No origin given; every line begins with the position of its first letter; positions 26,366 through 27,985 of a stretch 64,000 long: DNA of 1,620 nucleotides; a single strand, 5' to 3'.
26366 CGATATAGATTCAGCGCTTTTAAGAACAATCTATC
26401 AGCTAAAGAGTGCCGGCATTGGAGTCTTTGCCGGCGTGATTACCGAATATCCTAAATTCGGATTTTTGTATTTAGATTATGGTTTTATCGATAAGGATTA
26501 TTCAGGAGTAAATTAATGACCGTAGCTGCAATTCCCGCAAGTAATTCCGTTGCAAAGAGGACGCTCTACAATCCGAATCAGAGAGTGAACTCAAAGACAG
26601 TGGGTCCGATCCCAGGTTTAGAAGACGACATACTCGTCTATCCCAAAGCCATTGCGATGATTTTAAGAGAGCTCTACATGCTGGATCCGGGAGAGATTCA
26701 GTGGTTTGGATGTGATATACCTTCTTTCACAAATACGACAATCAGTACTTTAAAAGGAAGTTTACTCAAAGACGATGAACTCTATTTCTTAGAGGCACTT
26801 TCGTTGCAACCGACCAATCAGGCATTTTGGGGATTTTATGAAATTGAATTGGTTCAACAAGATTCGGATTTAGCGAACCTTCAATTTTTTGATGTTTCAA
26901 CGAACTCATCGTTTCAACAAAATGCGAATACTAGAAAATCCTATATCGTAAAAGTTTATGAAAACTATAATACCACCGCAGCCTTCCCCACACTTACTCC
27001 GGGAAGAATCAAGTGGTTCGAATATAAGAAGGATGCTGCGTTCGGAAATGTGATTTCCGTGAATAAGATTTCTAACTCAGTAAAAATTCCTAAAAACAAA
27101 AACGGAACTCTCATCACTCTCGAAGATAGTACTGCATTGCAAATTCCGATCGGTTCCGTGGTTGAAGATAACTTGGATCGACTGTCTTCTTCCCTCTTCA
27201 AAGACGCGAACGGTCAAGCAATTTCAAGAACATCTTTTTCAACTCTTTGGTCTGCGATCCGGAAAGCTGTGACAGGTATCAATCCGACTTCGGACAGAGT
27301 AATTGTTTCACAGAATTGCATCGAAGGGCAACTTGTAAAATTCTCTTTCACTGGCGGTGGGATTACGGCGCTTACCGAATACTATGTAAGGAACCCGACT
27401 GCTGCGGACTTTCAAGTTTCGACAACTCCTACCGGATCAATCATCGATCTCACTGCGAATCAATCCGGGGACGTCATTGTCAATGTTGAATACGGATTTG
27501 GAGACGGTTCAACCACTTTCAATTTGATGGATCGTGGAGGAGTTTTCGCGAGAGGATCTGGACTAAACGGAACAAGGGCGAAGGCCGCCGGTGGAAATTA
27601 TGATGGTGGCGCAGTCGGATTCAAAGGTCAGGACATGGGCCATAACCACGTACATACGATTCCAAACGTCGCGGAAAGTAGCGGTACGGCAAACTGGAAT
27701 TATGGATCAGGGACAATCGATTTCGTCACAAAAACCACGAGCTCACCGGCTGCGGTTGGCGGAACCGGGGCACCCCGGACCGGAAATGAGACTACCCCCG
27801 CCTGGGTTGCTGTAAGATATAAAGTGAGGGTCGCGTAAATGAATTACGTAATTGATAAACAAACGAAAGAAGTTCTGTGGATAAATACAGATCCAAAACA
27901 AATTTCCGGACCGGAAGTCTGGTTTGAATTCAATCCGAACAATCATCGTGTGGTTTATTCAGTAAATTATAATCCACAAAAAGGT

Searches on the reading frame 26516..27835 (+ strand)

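Call 72: search_protein_families(library=phrogs, proteins=[window:26516-27835:+], max_evalue=0.00001)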
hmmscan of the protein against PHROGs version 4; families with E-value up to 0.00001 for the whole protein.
window:26516-27835:+ (440 aa): 4 families
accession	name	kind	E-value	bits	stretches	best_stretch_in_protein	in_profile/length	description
phrog_4711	-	unknown function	2.5e-112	376.4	1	151-440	4-296/296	-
phrog_7765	-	unknown function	2.5e-99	334.1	1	181-440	313-578/578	-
phrog_9370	-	tail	1.4e-96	325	1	205-440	222-460/460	tail fiber protein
phrog_4351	-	unknown function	1.4e-19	71.7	1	4-185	4-182/260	-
